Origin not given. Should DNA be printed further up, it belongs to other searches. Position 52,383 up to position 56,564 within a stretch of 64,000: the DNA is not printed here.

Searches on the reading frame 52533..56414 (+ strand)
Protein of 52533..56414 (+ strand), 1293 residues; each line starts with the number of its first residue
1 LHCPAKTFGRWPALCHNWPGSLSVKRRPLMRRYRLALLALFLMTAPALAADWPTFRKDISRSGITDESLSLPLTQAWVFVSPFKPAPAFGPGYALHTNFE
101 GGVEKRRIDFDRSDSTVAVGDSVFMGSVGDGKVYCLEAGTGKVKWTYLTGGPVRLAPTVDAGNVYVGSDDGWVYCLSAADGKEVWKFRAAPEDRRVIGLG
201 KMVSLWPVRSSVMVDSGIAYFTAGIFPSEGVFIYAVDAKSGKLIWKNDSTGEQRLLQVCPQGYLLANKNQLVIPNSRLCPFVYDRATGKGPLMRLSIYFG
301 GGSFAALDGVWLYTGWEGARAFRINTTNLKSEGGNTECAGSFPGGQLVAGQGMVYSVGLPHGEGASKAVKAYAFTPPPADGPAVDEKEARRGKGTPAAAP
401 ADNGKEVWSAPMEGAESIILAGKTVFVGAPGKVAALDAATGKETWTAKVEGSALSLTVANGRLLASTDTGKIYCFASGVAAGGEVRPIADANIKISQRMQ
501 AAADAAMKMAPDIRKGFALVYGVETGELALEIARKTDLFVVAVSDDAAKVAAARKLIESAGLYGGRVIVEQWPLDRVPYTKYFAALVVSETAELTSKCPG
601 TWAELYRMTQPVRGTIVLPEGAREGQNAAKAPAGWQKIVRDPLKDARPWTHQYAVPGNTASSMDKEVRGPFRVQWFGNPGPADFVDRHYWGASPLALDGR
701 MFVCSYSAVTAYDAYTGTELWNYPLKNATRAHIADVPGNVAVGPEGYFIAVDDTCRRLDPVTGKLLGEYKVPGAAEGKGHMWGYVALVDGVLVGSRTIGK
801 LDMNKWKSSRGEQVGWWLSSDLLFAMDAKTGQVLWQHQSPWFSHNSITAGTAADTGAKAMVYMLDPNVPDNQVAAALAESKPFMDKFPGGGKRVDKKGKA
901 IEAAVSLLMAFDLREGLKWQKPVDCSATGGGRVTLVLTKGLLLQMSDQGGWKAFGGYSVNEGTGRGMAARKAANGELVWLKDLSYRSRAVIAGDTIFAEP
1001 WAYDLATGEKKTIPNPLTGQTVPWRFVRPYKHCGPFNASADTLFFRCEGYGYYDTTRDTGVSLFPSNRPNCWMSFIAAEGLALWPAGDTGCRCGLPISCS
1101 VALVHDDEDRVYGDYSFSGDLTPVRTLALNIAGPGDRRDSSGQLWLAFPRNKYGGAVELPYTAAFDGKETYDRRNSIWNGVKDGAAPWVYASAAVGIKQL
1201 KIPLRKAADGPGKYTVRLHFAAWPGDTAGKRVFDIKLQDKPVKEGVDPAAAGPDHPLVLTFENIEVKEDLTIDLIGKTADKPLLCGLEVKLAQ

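Call 12: search_protein_families(library=pfam, proteins=[window:52533-56414:+], max_evalue=0.001)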
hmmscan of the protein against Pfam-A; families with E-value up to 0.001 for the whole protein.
window:52533-56414:+ (1293 aa): 4 families
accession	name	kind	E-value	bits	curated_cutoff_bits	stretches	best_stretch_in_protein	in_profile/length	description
PF13360.13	PQQ_2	-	2.5e-39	135.7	27.6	4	117-249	31-146/233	Outer membrane protein assembly factor BamB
PF13570.13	Beta-prop_ACSF4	-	3.9e-19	69.7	133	2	114-188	52-130/329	Beta-alanine-activating enzyme, beta-propeller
PF01011.28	PQQ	-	6.9e-15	55.2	26.7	0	156-246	52-139/595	Glucose/ethanol/alcohol dehydrogenase, beta-propeller domain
PF11721.14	Malectin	-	8e-06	26.4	23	1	1210-1266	73-130/163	Malectin domain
